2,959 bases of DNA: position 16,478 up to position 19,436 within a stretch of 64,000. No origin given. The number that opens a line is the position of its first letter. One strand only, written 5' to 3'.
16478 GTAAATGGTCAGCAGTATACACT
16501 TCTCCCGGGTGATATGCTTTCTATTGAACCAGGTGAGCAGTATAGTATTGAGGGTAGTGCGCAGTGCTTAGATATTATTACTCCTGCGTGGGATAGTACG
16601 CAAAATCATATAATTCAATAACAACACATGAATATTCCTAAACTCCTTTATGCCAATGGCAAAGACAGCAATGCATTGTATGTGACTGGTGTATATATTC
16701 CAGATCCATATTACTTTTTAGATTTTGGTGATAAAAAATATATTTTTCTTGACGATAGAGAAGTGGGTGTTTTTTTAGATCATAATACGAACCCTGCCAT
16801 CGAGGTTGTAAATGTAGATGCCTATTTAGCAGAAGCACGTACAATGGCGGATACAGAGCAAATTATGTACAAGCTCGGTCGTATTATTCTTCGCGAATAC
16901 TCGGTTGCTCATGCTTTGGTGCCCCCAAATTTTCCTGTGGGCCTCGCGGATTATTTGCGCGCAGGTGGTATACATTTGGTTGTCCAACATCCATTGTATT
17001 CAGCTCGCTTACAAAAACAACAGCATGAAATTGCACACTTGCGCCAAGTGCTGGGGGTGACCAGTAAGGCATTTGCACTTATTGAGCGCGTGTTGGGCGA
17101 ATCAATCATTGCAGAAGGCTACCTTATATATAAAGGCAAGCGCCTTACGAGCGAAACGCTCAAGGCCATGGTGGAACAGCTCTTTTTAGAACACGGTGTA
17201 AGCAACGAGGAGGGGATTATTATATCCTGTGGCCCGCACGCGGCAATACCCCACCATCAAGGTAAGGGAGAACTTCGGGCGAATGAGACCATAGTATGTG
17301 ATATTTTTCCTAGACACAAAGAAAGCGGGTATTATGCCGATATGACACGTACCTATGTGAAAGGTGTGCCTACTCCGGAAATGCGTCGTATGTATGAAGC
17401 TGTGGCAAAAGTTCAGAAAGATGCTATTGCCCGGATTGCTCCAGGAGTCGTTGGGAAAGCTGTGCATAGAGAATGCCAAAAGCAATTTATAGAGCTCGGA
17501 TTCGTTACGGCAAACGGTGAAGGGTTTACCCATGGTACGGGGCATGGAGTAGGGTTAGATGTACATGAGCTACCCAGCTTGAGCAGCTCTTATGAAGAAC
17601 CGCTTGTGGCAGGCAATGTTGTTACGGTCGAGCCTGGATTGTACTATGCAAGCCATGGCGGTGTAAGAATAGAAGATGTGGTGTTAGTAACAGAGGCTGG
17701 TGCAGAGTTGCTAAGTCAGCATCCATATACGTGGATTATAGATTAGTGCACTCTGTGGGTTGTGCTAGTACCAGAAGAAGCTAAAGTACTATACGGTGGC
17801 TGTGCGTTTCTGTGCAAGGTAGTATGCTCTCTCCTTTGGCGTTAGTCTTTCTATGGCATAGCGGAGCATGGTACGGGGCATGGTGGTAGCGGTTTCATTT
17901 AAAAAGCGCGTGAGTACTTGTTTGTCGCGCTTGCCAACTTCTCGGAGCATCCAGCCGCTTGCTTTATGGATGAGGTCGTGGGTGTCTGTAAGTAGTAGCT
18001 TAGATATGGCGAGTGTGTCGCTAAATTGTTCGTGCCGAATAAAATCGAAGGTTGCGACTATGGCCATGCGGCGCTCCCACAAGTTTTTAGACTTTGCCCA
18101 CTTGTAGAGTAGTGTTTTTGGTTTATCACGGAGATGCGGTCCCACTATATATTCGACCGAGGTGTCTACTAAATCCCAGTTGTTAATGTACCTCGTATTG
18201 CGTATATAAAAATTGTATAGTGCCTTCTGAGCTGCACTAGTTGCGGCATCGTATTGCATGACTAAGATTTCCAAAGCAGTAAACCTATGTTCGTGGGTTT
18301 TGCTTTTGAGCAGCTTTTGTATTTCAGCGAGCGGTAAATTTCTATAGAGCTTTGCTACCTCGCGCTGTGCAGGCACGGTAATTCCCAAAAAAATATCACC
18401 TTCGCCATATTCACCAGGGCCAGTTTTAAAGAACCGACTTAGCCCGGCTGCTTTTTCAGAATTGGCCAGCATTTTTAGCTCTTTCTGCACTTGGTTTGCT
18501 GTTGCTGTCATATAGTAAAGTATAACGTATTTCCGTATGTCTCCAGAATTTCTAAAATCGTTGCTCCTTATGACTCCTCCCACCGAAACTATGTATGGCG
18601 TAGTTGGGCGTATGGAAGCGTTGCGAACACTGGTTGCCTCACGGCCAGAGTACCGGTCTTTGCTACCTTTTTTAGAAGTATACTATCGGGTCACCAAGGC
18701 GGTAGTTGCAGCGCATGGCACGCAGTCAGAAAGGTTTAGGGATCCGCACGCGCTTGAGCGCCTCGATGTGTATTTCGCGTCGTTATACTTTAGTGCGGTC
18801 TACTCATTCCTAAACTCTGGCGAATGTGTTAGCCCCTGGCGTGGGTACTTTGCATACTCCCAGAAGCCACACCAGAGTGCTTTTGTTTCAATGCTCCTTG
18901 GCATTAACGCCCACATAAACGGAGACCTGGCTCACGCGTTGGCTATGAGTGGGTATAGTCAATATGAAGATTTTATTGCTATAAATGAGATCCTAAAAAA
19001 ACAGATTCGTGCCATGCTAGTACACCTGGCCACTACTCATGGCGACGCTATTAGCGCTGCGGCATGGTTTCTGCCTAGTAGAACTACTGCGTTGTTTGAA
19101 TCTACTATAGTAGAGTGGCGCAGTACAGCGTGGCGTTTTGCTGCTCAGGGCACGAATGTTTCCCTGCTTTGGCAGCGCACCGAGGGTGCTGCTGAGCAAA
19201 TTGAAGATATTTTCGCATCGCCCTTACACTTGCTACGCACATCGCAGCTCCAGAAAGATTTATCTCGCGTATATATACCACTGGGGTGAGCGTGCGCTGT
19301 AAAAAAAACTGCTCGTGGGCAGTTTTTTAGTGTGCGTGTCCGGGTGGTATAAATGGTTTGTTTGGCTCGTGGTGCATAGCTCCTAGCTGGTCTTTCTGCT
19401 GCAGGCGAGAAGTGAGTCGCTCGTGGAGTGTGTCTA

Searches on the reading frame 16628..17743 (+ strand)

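Call 80: search_protein_families(library=pfam, proteins=[window:16628-17743:+], max_evalue=0.0001)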
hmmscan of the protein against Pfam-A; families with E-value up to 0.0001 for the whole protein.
window:16628-17743:+ (372 aa): 1 family
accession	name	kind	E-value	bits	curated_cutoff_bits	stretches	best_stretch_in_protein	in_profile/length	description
PF00557.29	Peptidase_M24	-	3.2e-50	171.2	23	1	138-356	3-208/208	Metallopeptidase family M24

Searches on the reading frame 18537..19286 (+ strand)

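Call 13: search_protein_families(library=pfam, proteins=[window:18537-19286:+], max_evalue=0.01)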
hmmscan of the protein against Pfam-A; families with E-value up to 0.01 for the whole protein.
window:18537-19286:+ (250 aa): 1 family
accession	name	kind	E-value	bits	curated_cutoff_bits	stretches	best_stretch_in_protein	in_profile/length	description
PF19458.4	DUF5995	-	3e-36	125.2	27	1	22-208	4-198/225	Family of unknown function (DUF5995)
